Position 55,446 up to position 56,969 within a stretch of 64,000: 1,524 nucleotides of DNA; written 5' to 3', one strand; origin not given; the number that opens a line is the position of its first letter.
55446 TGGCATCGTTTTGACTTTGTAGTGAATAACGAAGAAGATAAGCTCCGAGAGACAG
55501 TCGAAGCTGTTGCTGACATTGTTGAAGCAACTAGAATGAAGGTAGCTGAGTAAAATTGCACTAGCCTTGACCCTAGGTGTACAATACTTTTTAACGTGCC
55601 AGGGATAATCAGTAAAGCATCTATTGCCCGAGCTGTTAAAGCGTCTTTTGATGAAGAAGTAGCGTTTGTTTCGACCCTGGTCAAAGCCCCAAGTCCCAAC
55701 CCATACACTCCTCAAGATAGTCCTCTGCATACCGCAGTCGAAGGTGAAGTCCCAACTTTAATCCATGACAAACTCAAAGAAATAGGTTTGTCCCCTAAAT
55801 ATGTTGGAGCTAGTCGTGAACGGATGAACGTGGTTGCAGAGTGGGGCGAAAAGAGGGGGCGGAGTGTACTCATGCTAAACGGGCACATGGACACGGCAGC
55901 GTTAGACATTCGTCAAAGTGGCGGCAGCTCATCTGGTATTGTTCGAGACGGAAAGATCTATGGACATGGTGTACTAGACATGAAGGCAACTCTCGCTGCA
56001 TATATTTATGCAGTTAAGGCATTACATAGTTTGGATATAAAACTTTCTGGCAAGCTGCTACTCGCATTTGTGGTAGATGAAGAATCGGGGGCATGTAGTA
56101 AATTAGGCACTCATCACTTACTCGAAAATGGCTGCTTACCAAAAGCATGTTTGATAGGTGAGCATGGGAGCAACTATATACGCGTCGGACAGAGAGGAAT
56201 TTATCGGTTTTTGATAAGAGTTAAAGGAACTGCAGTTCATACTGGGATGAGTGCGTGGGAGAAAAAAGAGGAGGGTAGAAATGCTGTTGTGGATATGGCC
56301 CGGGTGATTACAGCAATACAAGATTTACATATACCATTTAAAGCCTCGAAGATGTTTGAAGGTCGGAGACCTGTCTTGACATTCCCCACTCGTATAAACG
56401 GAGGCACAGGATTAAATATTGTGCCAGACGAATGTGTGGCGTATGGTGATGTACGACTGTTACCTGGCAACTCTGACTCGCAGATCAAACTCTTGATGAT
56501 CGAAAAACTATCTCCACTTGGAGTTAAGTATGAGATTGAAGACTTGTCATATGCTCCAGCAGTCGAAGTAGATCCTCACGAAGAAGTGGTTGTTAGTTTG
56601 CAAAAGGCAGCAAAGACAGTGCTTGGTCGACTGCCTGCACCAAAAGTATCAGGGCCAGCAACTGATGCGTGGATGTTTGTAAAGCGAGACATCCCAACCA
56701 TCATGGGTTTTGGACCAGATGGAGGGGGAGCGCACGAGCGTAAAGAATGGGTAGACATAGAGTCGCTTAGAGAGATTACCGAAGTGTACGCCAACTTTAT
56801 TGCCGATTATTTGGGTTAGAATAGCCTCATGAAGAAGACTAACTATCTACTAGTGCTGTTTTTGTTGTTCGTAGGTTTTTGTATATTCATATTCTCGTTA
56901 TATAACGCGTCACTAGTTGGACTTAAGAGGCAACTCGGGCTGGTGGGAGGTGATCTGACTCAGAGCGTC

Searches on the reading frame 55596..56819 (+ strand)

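Call 64: search_protein_families(library=pfam, proteins=[window:55596-56819:+])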
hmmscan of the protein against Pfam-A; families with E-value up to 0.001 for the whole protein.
window:55596-56819:+ (407 aa): 3 families
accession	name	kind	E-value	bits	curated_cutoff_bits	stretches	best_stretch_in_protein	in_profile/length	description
PF01546.33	Peptidase_M20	-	7.8e-34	117.8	24.6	1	93-403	1-205/206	Peptidase family M20/M25/M40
PF07687.19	M20_dimer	-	4e-13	49.7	21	1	197-312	1-106/107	Peptidase dimerisation domain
PF04389.22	Peptidase_M28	-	7.3e-05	23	21.3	0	78-176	1-77/193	Peptidase family M28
